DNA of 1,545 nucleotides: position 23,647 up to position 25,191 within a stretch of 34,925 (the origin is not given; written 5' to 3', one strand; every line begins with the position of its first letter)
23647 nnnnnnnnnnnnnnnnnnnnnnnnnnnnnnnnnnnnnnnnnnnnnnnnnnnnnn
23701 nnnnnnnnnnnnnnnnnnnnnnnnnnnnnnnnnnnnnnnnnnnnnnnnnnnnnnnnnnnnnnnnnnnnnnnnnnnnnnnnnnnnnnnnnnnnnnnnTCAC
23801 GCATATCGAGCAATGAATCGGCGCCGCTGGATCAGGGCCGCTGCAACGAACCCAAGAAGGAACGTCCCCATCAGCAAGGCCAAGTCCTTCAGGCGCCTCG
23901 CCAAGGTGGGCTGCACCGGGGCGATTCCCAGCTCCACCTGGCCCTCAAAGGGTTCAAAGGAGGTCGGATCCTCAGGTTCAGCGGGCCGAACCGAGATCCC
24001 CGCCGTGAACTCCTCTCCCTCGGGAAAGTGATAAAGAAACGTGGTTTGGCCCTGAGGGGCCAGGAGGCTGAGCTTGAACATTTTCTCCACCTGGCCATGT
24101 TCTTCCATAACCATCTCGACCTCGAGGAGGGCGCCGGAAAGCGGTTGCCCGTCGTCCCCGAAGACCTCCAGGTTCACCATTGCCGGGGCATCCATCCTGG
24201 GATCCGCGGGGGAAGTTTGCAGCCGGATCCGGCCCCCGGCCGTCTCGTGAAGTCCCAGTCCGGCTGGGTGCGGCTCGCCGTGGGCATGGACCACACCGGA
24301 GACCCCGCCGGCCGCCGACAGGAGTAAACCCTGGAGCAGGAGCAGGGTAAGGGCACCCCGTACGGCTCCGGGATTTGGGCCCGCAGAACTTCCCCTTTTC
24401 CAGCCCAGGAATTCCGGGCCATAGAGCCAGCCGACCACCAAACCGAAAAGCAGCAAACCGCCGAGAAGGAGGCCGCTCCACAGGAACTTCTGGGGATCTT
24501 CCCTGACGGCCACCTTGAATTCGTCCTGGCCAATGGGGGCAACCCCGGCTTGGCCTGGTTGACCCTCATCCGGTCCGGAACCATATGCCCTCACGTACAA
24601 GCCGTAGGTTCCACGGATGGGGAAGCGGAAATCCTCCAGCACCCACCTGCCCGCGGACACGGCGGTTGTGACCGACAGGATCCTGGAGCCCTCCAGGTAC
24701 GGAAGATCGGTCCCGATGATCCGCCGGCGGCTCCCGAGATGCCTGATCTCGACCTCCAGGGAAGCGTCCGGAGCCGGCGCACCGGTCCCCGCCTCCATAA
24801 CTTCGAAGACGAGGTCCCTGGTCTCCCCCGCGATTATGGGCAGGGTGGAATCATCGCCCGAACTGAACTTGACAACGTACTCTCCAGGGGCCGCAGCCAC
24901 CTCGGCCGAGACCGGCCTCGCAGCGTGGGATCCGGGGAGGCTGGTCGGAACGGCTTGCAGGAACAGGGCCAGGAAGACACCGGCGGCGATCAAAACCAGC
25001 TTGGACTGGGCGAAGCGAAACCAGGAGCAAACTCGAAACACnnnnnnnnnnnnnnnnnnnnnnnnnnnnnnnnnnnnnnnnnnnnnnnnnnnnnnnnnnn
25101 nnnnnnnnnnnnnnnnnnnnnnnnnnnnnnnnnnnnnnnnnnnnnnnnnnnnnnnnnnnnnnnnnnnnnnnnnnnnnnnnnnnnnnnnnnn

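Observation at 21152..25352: Riboswitch-proximal four-gene module (4-TM His-motif protein, CbtB, orphan ORF, protease-less LonB ATPase): candidate undescribed cobalt acquisition or handling system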

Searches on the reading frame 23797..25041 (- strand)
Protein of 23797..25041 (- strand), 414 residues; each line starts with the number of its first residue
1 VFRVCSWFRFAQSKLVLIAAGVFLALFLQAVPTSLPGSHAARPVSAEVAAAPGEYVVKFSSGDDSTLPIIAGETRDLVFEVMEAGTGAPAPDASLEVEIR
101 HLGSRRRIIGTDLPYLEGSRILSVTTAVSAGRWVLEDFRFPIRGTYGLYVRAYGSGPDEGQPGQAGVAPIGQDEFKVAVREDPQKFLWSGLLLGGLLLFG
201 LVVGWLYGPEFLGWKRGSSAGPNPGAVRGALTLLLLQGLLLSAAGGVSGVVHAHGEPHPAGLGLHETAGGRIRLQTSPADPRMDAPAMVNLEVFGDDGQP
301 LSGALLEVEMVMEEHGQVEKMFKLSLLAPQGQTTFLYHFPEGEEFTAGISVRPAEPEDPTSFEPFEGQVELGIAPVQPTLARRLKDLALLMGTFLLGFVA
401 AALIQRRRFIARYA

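Call 3: search_protein_families(library=pfam, proteins=[window:23797-25041:-], max_evalue=1)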
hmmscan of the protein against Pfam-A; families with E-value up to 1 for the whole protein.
window:23797-25041:- (414 aa): 2 families
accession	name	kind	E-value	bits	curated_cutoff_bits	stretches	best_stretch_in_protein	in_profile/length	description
PF23157.1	DUF7055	-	0.057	13.6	27.6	0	286-306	14-34/66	Domain of unknown function (DUF7055)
PF13115.11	YtkA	-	0.23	12.6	25.9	0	296-323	30-57/85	YtkA-like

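Call 4: search_protein_families(library=ncbifam, proteins=[window:23797-25041:-], max_evalue=1)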
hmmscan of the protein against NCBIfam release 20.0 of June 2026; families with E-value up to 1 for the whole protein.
window:23797-25041:- (414 aa): 0 families

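Call 9: find_homologous_proteins(query=window:23797-25041:-, max_evalue=0.001)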
Query window:23797-25041:- (414 aa): 1 proteins with E <= 0.001 among 8000 candidates.
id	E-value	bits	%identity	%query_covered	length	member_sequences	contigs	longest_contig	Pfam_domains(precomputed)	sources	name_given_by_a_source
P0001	1.3e-270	915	100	100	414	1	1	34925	-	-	-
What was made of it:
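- Tried and rejected: Word-index search with P1 found only the protein itself (call 9).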

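Call 15: search_solved_structures(query=window:23797-25041:-, max_evalue=10)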
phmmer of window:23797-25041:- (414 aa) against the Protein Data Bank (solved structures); distinct sequences matched with E-value up to 10: 0.

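Call 17: search_protein_representatives(protein=window:23797-25041:-)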
Query: 414 residues. Proteins with E-value up to 0.001 (for the whole library): 75; up to 1e-10: 4; up to 1e-30: 1. The best 75 are listed.
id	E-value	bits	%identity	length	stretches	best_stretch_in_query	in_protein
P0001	4.1e-271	915.3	100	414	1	1-414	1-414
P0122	1.0e-12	64.2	29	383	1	108-408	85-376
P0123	2.7e-12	62.8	25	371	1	76-402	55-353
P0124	3.2e-12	62.6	26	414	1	87-405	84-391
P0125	1.3e-10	57.3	31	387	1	78-350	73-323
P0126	2.1e-10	56.6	30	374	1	104-404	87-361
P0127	2.7e-10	56.3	27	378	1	73-408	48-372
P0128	3.2e-10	56.0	30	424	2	296-409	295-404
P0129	6.8e-10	54.9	38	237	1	77-217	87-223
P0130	7.4e-10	54.8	28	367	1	83-408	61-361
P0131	4.9e-09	52.1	26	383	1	50-408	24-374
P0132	7.5e-09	51.5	25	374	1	74-407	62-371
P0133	9.5e-09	51.1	32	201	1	225-400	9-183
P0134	1.3e-08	50.7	25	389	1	88-408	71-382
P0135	1.6e-08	50.4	27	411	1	76-399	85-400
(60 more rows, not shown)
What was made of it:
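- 23797..25041 (-): P1, 414 aa: a divergent member of an unnamed family with four membrane helices and two extracytoplasmic beta-sandwich domains. HAHGEPH lies after helix 3 (nt 24268-24288). The conserved TD-P--EG and FPIRGTY motifs lie in domain 1. Exhaustive phmmer found 75 representatives at E <= 1e-3 (call 17).
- On Two-beta-sandwich, four-helix CbtB-partner family (unnamed; defined here from alignments A1-A3): An independent phmmer search gives best E 1e-12 (call 17).
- Tried and rejected: The exhaustive phmmer search was needed (call 17).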

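Call 21: search_protein_families(library=pfam, alignment_id=A1, max_evalue=0.01)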
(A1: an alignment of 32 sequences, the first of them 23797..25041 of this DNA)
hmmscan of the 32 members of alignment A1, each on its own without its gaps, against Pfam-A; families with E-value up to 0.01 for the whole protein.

A. member 1, window:23797-25041:- (414 aa): 0 families

B. families by the number of members that match (of 32 scanned): 12 families
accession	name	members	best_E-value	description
PF13115.11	YtkA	6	6.5e-07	YtkA-like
PF02369.22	Big_1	3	7.6e-07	Bacterial Ig-like domain (group 1)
PF13620.12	CarboxypepD_reg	3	4.9e-06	Carboxypeptidase regulatory-like domain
PF05688.17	BIg21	2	0.0017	Bacterial Immunoglobulin-like 21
PF00630.25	Filamin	1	2.8e-06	Filamin/ABP280 repeat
PF09134.16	Invasin_D3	1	0.00014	Invasin, domain 3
PF00801.26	PKD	1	0.0004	PKD domain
PF19077.6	Big_13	1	0.0011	Bacterial Ig-like domain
PF16640.11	Big_3_5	1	0.0018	Bacterial Ig-like domain (group 3)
PF07550.17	Shr-like_HID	1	0.0042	Heme-binding protein Shr-like, Hb-interacting domain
PF18911.6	PKD_4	1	0.0071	PKD domain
PF18981.6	InlK_D3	1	0.0095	Internalin K domain (D3/D4)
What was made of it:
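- On YtkA-like domain (PF13115), considered for P1 domain 2: 6 of 32 family members hit at E <= 0.01, with a best E of 6.5e-7 (call 21).
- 6 of 32 family members hit the YtkA-like domain, PF13115 (call 21).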

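Call 24: find_related_loci(query=A2, collection=genome_contigs, flank=8000)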
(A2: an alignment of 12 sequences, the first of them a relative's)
Query A2 (367 aa) in genome_contigs; peptide patterns used: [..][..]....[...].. (x = any residue, [..] = any of these).
269 stretches matched a pattern; 237 encode a relative of the query (tblastn E <= 1e-3); the best 80 are kept; 80 distinct loci.
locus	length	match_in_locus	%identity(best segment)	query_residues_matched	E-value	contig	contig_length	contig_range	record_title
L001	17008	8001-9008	32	21-358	2e-55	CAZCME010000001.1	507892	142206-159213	MAG TPA_asm: uncultured bacterium isolate binchicken_co248_269 genome assembly, contig: NODE_3_length_507892_cov_8.46256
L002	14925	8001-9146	31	5-361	2e-47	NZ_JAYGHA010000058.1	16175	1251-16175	Anabaena sp. UHCC 0451 scaffold00058__length=16175, whole genome shotgun sequence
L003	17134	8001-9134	35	11-361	2e-46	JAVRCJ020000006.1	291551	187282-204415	MAG: Nostoc sp. DedSLP01 Nostoc_sp_DedSLP01_6, whole genome shotgun sequence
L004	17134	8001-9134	32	11-361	2e-45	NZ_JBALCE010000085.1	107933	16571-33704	MAG: Nostoc sp. isolate P10324 bin 2 NODE_15_length_107933_cov_8.789388, whole genome shotgun sequence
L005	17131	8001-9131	31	11-361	7e-45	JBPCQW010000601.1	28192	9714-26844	MAG: Hassallia sp. isolate TH_ant_mag_218 k127_634105, whole genome shotgun sequence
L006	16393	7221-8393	31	1-361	8e-45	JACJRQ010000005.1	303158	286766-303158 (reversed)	Nostoc calcicola FACHB-3891 contig5, whole genome shotgun sequence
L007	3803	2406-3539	31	11-361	1e-44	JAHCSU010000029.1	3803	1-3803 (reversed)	Nostoc sp. CCCryo 231-06 CCCRYO23106-29, whole genome shotgun sequence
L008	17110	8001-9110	33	14-361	2e-44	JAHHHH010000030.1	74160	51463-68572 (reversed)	MAG: Iphinoe sp. HA4291-MV1 scaffold_216_c1, whole genome shotgun sequence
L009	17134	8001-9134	32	11-361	2e-44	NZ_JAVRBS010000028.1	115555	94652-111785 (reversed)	MAG: Nostoc sp. ChiVER01 contig_28, whole genome shotgun sequence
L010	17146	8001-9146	33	11-365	4e-44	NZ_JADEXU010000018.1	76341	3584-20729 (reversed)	Nostoc sp. LEGE 12450 NODE_18_length_76341_cov_7.08161, whole genome shotgun sequence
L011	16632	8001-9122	32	15-361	5e-44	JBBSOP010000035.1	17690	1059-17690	MAG: Chroococcales cyanobacterium isolate LS6_sbin.32 LS6_sbin.32_K_450581_L_17690_cov_8.0000, whole genome shotgun sequ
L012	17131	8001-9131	32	11-361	9e-44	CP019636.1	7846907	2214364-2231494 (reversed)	Nostocales cyanobacterium HT-58-2, complete sequence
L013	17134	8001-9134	33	11-361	8e-44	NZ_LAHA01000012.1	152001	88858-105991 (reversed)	Nostoc linckia z4 scaffold12.1, whole genome shotgun sequence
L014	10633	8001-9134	31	11-361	1e-43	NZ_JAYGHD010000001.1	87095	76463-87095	Nostoc sp. UHCC 0251 NODE_2_length_87095_cov_26.528722, whole genome shotgun sequence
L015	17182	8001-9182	32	3-361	2e-43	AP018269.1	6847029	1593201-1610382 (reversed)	Cylindrospermum sp. NIES-4074 DNA, nearly complete genome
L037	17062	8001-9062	34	10-361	9e-42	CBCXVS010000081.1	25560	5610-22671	MAG: uncultured bacterium isolate DOM43_bin32 genome assembly, contig: DOM43_32_81, whole genome shotgun sequence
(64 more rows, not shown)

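Call 33: search_protein_families(library=ncbifam, alignment_id=A2, max_evalue=0.01)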
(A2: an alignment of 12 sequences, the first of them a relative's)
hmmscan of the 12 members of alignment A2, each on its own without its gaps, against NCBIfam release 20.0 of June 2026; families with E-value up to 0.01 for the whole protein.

A. member 1, P0130 (367 aa): 2 families
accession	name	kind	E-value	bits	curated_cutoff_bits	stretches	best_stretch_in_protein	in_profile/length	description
TIGR01451.2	B_ant_repeat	repeat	0.0023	17.9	24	0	48-74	8-34/53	DUF11 type repeat protein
TIGR04134.1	lipo_with_rSAM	hypoth_equivalog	0.006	16.6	39.8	0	247-307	42-105/150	radical SAM-associated putative lipoprotein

B. families by the number of members that match (of 12 scanned): 3 families
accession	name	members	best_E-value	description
TIGR01451.2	B_ant_repeat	1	0.0023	DUF11 type repeat protein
NF058595.1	invert_tail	1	0.0047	lipo-invert putative C-terminal anchoring domain-containing protein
TIGR04134.1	lipo_with_rSAM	1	0.006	radical SAM-associated putative lipoprotein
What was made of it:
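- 23797..25041 (-): No family model: calls 3, 4, 21, 33.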

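Call 35: find_related_loci(query=A3, collection=metagenome_contigs, flank=8000)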
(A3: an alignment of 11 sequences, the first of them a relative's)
Query A3 (368 aa) in metagenome_contigs; peptide patterns used: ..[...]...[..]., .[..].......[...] (x = any residue, [..] = any of these).
405 stretches matched a pattern; 246 encode a relative of the query (tblastn E <= 1e-3); the best 80 are kept; 80 distinct loci.
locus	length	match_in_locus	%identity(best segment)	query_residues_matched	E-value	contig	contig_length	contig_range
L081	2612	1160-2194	61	18-365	2e-143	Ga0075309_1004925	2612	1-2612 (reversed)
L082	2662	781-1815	62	18-365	7e-128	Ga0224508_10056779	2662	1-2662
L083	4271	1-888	64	67-365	1e-113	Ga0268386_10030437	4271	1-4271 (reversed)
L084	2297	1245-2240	51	36-364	5e-115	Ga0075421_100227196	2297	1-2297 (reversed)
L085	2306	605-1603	48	36-363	4e-108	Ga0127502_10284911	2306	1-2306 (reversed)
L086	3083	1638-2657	54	24-364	5e-103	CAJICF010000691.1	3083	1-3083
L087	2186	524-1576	49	19-367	7e-104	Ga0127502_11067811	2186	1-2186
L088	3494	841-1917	47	22-367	6e-96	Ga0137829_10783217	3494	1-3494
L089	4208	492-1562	47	23-367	1e-93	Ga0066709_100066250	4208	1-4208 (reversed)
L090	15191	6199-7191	50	36-363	1e-93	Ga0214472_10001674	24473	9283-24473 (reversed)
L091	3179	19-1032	49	27-365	1e-94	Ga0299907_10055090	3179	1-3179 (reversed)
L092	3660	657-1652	48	23-341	1e-92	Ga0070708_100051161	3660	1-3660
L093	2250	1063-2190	46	5-367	5e-93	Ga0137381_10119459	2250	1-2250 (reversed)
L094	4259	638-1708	45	23-367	4e-89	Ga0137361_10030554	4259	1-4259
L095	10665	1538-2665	46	5-367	7e-89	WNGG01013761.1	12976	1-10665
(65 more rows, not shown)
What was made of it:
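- Tried and rejected: Narrower alignments worked (calls 24, 35).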

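Call 50: predict_structure(alignment_id=A1)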
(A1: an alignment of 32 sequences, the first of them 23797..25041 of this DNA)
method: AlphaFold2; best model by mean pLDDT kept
length: 414 residues; sequences in the alignment: 32
mean_pLDDT: 82.9   pTM: 0.80
mean pLDDT of the five models: 82.9, 81.2, 80.8, 79.9, 79.4
residues with pLDDT >= 90: 209; 70-90: 122; 50-70: 56; < 50: 27
segments of 3 or more residues with pLDDT < 50: 36-42, 44-50, 245-254
pLDDT, mean of each block of 10 residues (from residue 1): 60 76 75 49 47 68 67 92 91 95 79 90 95 95 94 83 86 91 89 93 90 65 59 72 51 54 78 95 96 97 97 93 96 97 95 93 95 90 88 93 89 81
secondary structure, 60 per line:
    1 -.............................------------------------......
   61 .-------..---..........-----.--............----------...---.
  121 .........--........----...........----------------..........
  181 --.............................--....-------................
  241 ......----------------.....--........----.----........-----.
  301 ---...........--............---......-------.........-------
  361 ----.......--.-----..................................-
elements in order: H2-30 E55-61 E74-83 E92-103 E120-129 E132-139 E144-154 E171-180 H183-211 H214-217 H225-246 E263-267 E270-277 E287-294 E304-314 E317-328 E332-337 E345-353 E365-371 H380-413
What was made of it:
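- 23797..25041 (-): AF2 model: pLDDT 82.9, pTM 0.80, helices 2-30, 183-211, 225-246 and 380-413, beta domains 55-180 and 263-371 (call 50).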

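Call 52: fold_search(model_id=the predicted structure, library=pdb)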
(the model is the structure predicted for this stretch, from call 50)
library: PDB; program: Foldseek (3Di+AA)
matches with E <= 10: 1660; with E <= 0.001: 219
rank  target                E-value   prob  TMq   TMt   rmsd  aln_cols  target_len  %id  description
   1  9ayr_B                1.3e-07  1.00  0.17  0.17  24.5       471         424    7  Structure of a Ric1-Rgp1-Rab6 activation intermediate (released 2024-12-11)
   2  6h7w_C                8.2e-07  1.00  0.18  0.24  23.3       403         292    7  Model of retromer-Vps5 complex assembled on membrane. (released 2018-09-26)
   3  4mkm                  1.2e-06  1.00  0.19  0.25  30.2       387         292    8  Repeat domains 1 & 2 of Clostridium perfringens Cpe0147 (released 2013-12-04)
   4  2fau                  4.1e-06  1.00  0.18  0.24  21.9       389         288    7  Crystal structure of human vps26 (released 2006-05-30)
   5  7f1x_D                7.5e-06  0.99  0.18  0.21  25.8       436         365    8  X-ray crystal structure of visual arrestin complexed with inositol 1,4,5-triphosphate (released 2021-10-27)
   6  5f0l_B                8.4e-06  0.99  0.18  0.24  24.1       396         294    6  Structure of retromer VPS26-VPS35 subunits bound to SNX3 and DMT1 (released 2016-12-07)
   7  6qyc_B                8.4e-06  0.96  0.17  0.12  31.2       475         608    9  Crystal structure of MtrC from Shewanella baltica OS185 (released 2020-04-22)
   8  6ru5_A                9.4e-06  1.00  0.21  0.14  19.4       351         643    8  human complement C3 in complex with the hC3Nb1 nanobody (released 2019-08-21)
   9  4kkq_B                9.4e-06  1.00  0.18  0.29  22.0       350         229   10  Crystal structure of Vibrio cholerae RbmA (crystal form 1) (released 2013-05-22)
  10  9qk2_F                1.0e-05  1.00  0.22  0.15  19.9       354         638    7  Structure of the Complement classical and lectin pathway C3 convertase in complex with substrate C3 (released 2025-12-24)
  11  6qyc_A                1.1e-05  0.97  0.18  0.13  31.8       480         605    9  Crystal structure of MtrC from Shewanella baltica OS185 (released 2020-04-22)
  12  5f0j_B                1.1e-05  0.98  0.18  0.22  23.6       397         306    7  Structure of retromer VPS26-VPS35 subunits bound to SNX3 (released 2016-12-07)
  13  7mp2_D                1.1e-05  0.98  0.18  0.20  25.6       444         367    8  CRYSTAL STRUCTURE OF NATIVE BOVINE ARRESTIN 1 IN COMPLEX WITH 1D-MYO-INOSITOL 1,5-BISDIPHOSPHATE TETRAKISPHOSPHATE (1, (released 2021-10-13)
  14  9uyn_A                1.2e-05  0.98  0.18  0.21  24.2       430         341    7  Cryo-EM structure of the G protein-coupled receptor 1 (GPR1) bound to beta-arrestin 1 in ligand-free state (released 2025-11-19)
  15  7ad7_B                1.5e-05  1.00  0.21  0.14  20.8       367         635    8  Crystal structure of human complement C5 in complex with the K8 bovine knob domain peptide. (released 2021-03-10)
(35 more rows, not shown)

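Call 55: find_encoding_contigs(protein=window:23797-25041:-, flank=10000, max_places=3)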
Protein window:23797-25041:- (414 aa): no gene with exactly this product is on record in the collection.

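Call 56: find_encoding_contigs(protein=P0001, flank=10000, max_places=3)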
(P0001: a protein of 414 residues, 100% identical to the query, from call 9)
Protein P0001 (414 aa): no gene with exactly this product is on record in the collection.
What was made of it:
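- Tried and rejected: Look-up of the window's own contig for sample and taxon failed (calls 55, 56), so the organism is unidentified.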
